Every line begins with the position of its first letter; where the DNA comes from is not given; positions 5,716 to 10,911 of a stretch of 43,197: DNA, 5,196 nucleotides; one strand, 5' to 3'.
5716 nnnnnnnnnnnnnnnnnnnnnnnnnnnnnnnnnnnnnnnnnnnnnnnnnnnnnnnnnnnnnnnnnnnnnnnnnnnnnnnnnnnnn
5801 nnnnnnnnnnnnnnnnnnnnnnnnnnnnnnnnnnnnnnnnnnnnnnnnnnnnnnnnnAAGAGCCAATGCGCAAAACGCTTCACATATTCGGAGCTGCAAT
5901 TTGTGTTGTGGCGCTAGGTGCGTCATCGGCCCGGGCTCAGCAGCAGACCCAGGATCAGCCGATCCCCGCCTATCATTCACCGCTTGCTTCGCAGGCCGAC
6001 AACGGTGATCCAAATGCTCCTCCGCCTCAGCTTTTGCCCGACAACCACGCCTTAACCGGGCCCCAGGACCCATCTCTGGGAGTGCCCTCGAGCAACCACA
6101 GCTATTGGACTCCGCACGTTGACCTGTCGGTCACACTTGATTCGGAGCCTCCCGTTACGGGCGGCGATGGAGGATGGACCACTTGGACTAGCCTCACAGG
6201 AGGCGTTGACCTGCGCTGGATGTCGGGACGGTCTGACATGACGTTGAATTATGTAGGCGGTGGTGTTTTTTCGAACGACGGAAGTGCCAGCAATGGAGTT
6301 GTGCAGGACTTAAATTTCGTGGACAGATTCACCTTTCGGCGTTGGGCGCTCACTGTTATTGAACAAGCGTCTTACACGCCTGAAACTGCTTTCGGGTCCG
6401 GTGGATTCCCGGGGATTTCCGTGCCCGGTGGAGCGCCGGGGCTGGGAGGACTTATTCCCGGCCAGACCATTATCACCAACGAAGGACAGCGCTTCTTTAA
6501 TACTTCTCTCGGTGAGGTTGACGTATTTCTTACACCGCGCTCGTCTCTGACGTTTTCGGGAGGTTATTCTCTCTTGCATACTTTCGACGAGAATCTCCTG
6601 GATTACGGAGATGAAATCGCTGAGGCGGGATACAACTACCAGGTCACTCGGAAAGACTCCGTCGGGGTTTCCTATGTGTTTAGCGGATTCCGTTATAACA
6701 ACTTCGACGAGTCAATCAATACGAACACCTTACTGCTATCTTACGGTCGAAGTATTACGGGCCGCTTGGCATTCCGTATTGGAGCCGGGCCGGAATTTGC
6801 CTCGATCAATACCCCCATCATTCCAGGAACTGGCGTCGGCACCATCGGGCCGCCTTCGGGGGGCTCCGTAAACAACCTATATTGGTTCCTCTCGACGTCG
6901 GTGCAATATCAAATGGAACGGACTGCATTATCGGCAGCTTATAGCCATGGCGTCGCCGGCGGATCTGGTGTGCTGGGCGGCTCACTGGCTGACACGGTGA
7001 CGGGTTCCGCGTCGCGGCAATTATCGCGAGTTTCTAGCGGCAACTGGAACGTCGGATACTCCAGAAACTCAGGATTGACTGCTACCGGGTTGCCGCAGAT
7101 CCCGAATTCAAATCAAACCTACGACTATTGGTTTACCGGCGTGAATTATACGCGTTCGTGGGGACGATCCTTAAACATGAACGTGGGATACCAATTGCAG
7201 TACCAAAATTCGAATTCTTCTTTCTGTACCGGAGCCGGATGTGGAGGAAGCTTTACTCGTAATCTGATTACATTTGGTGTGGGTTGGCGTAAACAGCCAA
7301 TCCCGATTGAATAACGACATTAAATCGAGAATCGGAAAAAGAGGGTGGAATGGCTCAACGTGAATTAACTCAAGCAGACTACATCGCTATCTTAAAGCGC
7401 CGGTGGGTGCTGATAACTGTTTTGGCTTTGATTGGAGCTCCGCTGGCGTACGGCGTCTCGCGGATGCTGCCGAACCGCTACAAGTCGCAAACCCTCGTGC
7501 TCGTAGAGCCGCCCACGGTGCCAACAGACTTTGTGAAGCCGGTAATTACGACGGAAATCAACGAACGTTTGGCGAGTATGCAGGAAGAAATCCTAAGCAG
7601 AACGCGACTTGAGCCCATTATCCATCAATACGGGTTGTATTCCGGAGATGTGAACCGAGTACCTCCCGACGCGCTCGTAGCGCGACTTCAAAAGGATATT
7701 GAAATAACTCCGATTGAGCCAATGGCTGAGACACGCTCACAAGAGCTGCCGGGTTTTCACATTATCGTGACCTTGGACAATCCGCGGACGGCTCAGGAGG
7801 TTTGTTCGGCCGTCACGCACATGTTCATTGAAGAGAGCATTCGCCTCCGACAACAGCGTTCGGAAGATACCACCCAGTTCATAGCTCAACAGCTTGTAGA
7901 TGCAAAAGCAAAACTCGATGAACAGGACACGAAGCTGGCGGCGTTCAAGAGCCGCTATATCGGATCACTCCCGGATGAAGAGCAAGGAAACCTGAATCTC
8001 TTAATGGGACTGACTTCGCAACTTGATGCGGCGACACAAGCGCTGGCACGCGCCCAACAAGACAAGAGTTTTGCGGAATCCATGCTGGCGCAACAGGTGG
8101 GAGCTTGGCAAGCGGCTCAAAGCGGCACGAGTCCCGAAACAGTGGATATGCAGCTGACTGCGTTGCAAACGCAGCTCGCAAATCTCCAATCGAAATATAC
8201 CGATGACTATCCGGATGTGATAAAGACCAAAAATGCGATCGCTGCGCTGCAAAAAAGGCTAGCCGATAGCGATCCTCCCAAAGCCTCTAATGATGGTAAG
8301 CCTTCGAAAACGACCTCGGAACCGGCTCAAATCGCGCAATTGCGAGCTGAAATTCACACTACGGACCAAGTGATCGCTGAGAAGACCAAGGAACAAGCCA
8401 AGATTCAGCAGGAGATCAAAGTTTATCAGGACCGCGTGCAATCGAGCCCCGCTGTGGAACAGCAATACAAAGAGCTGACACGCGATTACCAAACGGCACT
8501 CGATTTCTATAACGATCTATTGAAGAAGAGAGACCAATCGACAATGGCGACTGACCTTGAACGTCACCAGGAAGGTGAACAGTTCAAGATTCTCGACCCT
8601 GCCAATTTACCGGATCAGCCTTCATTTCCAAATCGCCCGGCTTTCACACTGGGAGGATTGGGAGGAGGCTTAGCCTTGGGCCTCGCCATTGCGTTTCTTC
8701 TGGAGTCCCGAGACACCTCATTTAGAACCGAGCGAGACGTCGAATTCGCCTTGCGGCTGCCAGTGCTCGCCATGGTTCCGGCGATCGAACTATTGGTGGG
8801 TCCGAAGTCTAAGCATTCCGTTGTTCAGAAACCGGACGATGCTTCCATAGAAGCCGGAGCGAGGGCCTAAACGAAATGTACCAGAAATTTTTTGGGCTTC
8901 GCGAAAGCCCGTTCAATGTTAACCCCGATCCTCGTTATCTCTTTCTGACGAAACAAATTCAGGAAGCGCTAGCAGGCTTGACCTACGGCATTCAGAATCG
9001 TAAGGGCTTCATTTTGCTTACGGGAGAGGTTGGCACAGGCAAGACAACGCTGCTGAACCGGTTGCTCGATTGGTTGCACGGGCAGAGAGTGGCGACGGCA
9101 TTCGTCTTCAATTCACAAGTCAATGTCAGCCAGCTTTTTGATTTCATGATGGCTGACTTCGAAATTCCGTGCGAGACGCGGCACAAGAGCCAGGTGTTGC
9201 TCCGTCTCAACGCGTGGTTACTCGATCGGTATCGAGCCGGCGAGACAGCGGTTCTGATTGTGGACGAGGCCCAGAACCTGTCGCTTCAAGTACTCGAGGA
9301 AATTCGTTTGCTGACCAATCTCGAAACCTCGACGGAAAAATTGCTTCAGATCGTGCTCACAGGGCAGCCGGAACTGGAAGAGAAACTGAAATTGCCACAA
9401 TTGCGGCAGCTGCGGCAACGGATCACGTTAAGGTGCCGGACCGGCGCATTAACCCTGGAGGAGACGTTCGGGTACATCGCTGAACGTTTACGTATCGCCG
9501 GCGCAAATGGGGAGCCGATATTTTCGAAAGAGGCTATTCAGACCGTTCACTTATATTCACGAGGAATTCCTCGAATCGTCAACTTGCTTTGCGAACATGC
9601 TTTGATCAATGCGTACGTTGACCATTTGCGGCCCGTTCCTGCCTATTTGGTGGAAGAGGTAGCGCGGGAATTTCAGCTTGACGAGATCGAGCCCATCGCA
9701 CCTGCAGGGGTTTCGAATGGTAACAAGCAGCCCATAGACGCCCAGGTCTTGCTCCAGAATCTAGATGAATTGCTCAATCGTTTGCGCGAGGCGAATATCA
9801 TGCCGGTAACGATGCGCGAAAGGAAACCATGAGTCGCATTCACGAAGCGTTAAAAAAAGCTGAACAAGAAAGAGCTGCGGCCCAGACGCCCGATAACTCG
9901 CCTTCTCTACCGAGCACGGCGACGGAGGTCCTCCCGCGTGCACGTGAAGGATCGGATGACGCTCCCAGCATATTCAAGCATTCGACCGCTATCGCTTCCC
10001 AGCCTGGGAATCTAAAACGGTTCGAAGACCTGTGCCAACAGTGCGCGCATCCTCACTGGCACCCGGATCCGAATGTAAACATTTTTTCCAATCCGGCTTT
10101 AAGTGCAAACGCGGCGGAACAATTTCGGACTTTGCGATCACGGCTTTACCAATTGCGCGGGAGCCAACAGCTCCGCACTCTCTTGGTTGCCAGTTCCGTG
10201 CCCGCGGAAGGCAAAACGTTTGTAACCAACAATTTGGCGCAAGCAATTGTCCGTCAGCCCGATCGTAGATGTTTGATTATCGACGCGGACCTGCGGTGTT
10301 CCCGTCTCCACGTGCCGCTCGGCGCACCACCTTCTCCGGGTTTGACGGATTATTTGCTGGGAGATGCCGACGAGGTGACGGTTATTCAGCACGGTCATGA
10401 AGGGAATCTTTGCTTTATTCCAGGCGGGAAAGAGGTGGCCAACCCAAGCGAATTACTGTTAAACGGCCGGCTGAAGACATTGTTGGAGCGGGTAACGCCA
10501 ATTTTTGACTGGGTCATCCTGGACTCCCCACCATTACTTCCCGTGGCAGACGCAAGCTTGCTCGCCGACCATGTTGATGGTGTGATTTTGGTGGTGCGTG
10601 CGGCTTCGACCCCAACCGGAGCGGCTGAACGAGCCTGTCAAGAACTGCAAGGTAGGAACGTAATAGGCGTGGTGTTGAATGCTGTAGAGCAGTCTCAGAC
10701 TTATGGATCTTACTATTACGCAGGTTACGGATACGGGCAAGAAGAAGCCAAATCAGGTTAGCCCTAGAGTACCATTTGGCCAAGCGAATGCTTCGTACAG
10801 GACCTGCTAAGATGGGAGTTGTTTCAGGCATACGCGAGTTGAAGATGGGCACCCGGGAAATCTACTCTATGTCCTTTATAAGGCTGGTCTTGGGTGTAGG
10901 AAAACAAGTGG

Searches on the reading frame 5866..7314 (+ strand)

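Call 9: search_protein_families(library=ncbifam, proteins=[window:5866-7314:+], max_evalue=0.00001)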
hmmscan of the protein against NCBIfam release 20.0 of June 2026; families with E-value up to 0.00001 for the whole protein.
window:5866-7314:+ (482 aa): 0 families

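Call 70: search_protein_families(library=pfam, proteins=[window:5866-7314:+], max_evalue=0.00001)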
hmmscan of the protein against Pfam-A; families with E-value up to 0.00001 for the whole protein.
window:5866-7314:+ (482 aa): 0 families

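Call 78: search_protein_families(library=ncbifam, proteins=[window:5866-7314:+], max_evalue=0.001)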
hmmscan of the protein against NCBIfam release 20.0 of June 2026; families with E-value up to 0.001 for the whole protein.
window:5866-7314:+ (482 aa): 1 family
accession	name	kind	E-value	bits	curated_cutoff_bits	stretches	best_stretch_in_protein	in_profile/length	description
TIGR03016.1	pepcterm_hypo_1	hypoth_equivalog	0.00047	19.2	90.85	0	379-452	395-460/477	TIGR03016 family PEP-CTERM system-associated outer membrane protein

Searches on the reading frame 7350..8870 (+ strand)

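Call 9: search_protein_families(library=ncbifam, proteins=[window:7350-8870:+], max_evalue=0.00001)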
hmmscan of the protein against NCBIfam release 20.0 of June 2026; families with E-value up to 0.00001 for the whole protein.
window:7350-8870:+ (506 aa): 6 families
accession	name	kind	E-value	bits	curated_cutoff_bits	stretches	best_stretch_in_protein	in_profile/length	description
TIGR03007.1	pepcterm_ChnLen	equivalog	2.6e-83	280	278.85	1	11-480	6-464/498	XrtA system polysaccharide chain length determinant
TIGR03017.1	EpsF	equivalog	1.3e-15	57.1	422.75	1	223-476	185-443/444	chain length determinant protein EpsF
TIGR01005.1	eps_transp_fam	subfamily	2.1e-12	46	411.7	1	143-480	164-481/754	exopolysaccharide transport protein family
NF041864.1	EpsV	equivalog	1.6e-11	43.5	800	1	385-475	390-480/484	PCP family exopolysaccharide biosynthesis protein EpsV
TIGR01006.1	polys_exp_MPA1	subfamily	4.2e-08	32.9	296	1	410-479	155-224/226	CspC family polysaccharide chain length determinant protein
NF008568.0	PRK11519.1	equivalog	3.8e-06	25.4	1068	0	143-229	237-324/720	tyrosine-protein kinase Wzc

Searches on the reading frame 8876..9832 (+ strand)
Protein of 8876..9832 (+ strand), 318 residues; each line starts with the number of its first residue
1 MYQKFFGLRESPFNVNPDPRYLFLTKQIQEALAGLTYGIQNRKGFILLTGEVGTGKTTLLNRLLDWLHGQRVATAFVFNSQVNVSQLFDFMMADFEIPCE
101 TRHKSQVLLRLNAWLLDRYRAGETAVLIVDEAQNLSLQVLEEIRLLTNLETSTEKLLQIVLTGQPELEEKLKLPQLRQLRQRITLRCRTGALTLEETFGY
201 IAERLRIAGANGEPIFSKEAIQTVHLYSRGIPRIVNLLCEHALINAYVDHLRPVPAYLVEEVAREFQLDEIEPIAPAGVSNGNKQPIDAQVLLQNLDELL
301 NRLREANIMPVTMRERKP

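Call 7: search_protein_families(library=pfam, proteins=[window:8876-9832:+])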
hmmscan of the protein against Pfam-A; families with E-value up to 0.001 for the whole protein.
window:8876-9832:+ (318 aa): 14 families
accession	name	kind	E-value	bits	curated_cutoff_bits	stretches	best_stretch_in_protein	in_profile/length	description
PF13401.12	AAA_22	-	6.7e-30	104.5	27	1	42-171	4-130/130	AAA domain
PF13191.12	AAA_16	-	2.4e-07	31.8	32.6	1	40-156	21-164/167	AAA ATPase domain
PF07728.20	AAA_5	-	2e-06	28.3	22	1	46-154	2-98/139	AAA domain (dynein-related subfamily)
PF05970.20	PIF1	-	2.9e-06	27.5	25.9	1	39-143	18-122/223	PIF1-like helicase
PF13245.12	AAA_19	-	7.1e-06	26.7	25.1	1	43-157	11-121/134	AAA domain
PF13604.12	AAA_30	-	8.1e-06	26.1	27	1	39-151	14-114/191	AAA domain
PF25199.1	nSTAND_NTPase5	-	1.7e-05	25.2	34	1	26-162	26-131/145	Novel STAND NTPase 5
PF12775.13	AAA_7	-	2.8e-05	24.2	25.8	1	44-96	34-87/181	P-loop containing dynein motor region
PF00437.27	T2SSE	-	4.6e-05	22.7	24.9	1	32-70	131-169/370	Type II/IV secretion system protein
PF25201.1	nSTAND6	-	7.7e-05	23.2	27.7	1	41-135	16-113/148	Novel STAND NTPase 6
PF13481.12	AAA_25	-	0.00029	20.9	27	1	29-156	19-134/195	AAA domain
PF05729.18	NACHT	-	0.00048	20.4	26.7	0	46-139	3-97/167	NACHT domain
PF20720.3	nSTAND3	-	0.00055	20.1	27.2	1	41-73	15-47/155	Novel STAND NTPase 3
PF02492.25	cobW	-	0.00072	19.6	20.7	0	46-73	3-31/180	CobW/HypB/UreG, nucleotide-binding domain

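Call 9: search_protein_families(library=ncbifam, proteins=[window:8876-9832:+], max_evalue=0.00001)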
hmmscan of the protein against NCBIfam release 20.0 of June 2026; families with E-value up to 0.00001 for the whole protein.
window:8876-9832:+ (318 aa): 1 family
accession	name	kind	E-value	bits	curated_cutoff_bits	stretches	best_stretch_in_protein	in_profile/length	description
TIGR03015.1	pepcterm_ATPase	hypoth_equivalog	3.4e-89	298.9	324.5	1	1-267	1-267/269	XrtA/PEP-CTERM system-associated ATPase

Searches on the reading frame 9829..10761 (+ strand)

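Call 7: search_protein_families(library=pfam, proteins=[window:9829-10761:+])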
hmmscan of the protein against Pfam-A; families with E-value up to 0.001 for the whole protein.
window:9829-10761:+ (310 aa): 2 families
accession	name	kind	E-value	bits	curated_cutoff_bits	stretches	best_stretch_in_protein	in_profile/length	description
PF13614.12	AAA_31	-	2.2e-05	24.9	27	1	128-256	14-147/177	AAA domain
PF01656.29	CbiA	-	0.00016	22.1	25.4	1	127-291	10-88/125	CobQ/CobB/MinD/ParA nucleotide binding domain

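Call 9: search_protein_families(library=ncbifam, proteins=[window:9829-10761:+], max_evalue=0.00001)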
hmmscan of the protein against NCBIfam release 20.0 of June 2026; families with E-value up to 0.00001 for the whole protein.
window:9829-10761:+ (310 aa): 8 families
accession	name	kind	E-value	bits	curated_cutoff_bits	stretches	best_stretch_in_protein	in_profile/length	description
TIGR03018.1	pepcterm_TyrKin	hypoth_equivalog_domain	1.5e-39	135.5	230.65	1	92-284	8-207/207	XrtA-associated tyrosine autokinase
TIGR01007.1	eps_fam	subfamily_domain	2.5e-38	131.6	108.05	1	97-298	1-203/204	polysaccharide biosynthesis tyrosine autokinase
NF008568.0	PRK11519.1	equivalog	6.6e-35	120.4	1068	1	92-305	503-718/720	tyrosine-protein kinase Wzc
NF007350.0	PRK09841.1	equivalog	1e-34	119.8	1248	1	88-306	506-724/726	tyrosine-protein kinase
TIGR01005.1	eps_transp_fam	subfamily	1.7e-29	102.6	411.7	1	57-300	493-731/754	exopolysaccharide transport protein family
TIGR03029.1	EpsG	equivalog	1.5e-24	86.6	313.8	1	93-284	81-273/274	chain length determinant protein tyrosine kinase EpsG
TIGR01969.1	minD_arch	subfamily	8.1e-10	38.3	201.75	1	117-291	2-175/251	cell division ATPase MinD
TIGR03371.1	cellulose_yhjQ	equivalog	4.3e-06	26.4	157.85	1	127-288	13-180/246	cellulose biosynthesis protein BcsQ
